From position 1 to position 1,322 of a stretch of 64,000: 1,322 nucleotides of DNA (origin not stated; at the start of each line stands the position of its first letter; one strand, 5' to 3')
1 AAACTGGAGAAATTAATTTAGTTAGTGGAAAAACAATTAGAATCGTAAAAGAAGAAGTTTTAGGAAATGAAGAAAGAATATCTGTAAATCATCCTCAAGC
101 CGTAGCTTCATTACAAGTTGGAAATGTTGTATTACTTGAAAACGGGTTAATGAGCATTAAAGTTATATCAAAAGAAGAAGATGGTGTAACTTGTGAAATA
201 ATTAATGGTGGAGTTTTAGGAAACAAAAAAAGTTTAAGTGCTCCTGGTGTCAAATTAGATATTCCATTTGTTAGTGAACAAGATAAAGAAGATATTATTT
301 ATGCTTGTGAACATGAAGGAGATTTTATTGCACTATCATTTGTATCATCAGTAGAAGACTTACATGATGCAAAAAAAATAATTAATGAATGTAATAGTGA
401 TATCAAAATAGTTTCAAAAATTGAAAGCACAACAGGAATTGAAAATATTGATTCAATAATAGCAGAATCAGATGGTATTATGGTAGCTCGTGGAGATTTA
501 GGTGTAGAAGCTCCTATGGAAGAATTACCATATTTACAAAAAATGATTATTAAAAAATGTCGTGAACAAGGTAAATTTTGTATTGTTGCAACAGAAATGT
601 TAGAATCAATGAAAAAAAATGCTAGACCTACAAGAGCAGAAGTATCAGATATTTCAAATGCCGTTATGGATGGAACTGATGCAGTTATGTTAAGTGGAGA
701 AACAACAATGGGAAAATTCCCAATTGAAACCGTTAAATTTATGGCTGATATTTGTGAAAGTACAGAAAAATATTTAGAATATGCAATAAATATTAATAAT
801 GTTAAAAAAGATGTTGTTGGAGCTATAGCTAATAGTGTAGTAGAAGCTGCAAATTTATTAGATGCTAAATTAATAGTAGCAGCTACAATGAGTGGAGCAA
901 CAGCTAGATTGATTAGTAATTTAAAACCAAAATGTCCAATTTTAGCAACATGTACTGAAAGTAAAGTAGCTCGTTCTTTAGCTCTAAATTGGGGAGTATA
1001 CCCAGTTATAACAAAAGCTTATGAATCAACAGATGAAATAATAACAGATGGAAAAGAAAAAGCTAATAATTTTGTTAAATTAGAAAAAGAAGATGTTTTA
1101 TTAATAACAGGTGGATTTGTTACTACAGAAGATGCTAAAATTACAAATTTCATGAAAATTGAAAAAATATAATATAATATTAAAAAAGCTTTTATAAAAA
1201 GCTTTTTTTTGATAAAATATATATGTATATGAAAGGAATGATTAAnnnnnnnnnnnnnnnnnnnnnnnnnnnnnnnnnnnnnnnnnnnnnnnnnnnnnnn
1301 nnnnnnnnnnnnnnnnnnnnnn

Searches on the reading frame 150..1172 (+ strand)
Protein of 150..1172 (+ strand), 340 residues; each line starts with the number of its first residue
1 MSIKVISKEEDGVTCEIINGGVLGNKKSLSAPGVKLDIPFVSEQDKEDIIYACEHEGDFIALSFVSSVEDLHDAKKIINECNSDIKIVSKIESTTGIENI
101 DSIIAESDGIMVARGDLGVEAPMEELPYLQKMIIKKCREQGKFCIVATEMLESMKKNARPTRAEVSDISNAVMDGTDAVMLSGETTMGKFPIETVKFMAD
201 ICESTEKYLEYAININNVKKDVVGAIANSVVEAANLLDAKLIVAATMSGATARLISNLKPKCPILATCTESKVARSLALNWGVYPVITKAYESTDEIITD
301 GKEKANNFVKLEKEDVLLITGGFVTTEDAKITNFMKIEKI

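Call 23: search_protein_families(library=pfam, proteins=[window:150-1172:+])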
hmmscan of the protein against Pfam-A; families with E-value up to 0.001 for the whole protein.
window:150-1172:+ (340 aa): 3 families
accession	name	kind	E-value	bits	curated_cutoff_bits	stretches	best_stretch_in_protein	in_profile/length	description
PF00224.27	PK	-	4.7e-75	253.1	30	1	2-195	134-328/328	Pyruvate kinase, barrel domain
PF02887.21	PK_C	-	3.2e-27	95.3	28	1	225-337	2-113/114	Pyruvate kinase, alpha/beta domain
PF03328.21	HpcH_HpaI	-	0.00012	21.8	25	1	46-114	75-151/221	HpcH/HpaI aldolase/citrate lyase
